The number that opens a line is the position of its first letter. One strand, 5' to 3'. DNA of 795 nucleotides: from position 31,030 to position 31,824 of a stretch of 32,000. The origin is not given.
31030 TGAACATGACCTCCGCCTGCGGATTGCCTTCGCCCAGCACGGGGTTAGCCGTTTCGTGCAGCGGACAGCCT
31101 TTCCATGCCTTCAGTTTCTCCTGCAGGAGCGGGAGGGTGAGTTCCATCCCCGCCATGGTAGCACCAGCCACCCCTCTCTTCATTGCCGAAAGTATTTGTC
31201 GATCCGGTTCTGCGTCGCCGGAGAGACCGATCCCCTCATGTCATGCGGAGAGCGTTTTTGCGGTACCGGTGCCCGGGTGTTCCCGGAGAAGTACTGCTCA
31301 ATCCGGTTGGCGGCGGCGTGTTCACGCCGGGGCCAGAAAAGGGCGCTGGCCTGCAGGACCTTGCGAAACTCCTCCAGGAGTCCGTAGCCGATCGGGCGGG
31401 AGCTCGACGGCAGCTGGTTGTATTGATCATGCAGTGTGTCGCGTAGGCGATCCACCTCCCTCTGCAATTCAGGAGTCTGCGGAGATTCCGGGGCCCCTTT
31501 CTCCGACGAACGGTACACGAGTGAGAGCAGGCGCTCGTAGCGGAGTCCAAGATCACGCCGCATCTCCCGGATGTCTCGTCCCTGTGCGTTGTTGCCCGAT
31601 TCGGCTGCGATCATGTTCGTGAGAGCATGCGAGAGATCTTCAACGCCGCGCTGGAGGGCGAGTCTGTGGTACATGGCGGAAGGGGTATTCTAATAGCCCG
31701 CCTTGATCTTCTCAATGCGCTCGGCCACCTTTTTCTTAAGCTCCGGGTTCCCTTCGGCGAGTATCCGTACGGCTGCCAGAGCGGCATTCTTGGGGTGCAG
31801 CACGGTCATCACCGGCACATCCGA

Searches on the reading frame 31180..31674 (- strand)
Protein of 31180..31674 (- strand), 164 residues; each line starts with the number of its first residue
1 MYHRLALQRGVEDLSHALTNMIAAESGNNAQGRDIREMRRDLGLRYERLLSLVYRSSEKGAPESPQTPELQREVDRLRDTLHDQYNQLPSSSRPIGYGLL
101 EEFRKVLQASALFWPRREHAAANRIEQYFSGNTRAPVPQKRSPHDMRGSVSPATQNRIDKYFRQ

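Call 63: find_encoding_contigs(protein=window:31180-31674:-, flank=10000, max_places=2)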
Protein window:31180-31674:- (164 aa): 24 contigs read that carry it; 2 places shown.
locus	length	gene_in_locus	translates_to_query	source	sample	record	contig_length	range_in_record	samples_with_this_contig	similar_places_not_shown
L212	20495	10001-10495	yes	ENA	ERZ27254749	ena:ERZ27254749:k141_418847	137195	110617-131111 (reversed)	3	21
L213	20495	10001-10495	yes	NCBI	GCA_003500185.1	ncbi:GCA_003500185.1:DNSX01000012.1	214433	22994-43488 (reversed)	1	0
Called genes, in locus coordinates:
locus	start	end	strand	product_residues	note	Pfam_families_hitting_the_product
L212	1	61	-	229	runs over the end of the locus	PF01027:Bax1-I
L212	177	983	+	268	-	PF18895:T4SS_pilin (faint)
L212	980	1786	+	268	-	PF04956:TrbC (faint), PF18895:T4SS_pilin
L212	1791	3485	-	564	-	PF00343:Phosphorylase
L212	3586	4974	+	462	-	PF02878:PGM_PMM_I, PF02879:PGM_PMM_II, PF02880:PGM_PMM_III, PF00408:PGM_PMM_IV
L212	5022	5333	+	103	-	-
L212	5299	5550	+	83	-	-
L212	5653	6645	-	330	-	PF00710:Asparaginase, PF17763:Asparaginase_C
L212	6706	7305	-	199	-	PF13401:AAA_22 (weak), PF00625:Guanylate_kin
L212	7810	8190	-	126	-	-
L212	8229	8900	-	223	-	-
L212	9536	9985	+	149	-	PF00731:AIRC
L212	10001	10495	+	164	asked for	-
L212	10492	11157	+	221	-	PF03167:UDG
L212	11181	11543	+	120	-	-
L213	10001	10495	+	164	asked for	-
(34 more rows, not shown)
